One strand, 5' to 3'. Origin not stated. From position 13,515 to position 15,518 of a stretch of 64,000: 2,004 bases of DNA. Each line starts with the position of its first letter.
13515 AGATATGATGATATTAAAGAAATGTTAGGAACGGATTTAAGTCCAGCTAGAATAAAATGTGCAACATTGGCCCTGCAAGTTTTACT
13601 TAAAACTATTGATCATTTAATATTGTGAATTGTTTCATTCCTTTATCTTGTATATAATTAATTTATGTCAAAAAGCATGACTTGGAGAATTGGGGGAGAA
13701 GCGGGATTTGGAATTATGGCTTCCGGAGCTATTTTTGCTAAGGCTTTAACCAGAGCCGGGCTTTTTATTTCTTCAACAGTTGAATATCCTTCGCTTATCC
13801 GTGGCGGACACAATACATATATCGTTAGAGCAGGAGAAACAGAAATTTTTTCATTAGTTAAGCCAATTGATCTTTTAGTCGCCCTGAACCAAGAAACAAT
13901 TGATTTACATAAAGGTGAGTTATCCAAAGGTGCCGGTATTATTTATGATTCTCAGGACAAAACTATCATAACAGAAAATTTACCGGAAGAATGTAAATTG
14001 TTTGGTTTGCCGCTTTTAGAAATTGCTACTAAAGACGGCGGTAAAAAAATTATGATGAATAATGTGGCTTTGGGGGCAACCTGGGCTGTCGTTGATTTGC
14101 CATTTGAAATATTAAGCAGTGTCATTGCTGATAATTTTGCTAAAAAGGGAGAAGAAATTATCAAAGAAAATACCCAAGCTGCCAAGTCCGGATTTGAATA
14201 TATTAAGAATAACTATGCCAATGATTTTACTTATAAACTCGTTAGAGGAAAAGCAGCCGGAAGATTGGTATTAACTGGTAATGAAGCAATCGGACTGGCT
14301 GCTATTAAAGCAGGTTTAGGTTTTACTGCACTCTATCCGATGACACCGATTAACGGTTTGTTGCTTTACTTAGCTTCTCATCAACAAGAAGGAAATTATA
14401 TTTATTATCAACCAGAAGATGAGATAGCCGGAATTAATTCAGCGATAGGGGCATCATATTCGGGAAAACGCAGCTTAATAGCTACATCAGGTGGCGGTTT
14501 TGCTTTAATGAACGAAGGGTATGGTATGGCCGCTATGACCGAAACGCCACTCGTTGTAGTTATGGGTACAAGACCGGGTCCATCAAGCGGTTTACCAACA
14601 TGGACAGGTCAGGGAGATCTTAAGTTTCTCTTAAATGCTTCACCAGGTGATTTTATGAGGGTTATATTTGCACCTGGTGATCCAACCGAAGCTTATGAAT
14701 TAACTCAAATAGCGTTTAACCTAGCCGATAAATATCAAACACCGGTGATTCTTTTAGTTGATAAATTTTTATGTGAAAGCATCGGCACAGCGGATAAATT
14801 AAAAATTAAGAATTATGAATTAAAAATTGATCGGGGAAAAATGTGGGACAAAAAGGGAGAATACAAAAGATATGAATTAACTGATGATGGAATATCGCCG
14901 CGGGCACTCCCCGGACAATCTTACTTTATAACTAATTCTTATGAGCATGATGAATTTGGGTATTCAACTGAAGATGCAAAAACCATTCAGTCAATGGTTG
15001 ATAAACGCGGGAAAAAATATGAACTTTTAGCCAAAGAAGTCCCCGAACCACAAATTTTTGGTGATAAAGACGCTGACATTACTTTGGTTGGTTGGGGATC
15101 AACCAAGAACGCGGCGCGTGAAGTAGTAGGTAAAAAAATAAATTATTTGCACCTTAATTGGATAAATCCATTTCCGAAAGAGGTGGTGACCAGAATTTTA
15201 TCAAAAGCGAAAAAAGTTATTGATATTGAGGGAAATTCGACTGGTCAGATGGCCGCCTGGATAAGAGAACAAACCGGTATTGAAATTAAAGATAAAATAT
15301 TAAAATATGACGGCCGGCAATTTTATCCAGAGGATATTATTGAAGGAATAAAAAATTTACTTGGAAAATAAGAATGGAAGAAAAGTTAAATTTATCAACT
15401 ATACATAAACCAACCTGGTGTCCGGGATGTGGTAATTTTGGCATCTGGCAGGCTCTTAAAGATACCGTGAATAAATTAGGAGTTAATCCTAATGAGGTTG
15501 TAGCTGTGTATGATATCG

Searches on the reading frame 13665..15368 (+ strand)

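Call 92: search_protein_families(library=pfam, proteins=[window:13665-15368:+], max_evalue=0.001)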
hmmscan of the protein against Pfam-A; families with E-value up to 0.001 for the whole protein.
window:13665-15368:+ (568 aa): 3 families
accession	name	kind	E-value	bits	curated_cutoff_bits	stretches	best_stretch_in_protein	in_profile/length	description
PF01855.24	POR_N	-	4.5e-48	164.4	27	1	212-446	2-230/231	Pyruvate flavodoxin/ferredoxin oxidoreductase, thiamine diP-bdg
PF01558.24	POR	-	2.6e-32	112.8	27.4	1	14-178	2-173/173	Pyruvate ferredoxin/flavodoxin oxidoreductase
PF17147.9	PFOR_II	-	6.6e-08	33.3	27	1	470-558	1-102/102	Pyruvate:ferredoxin oxidoreductase core domain II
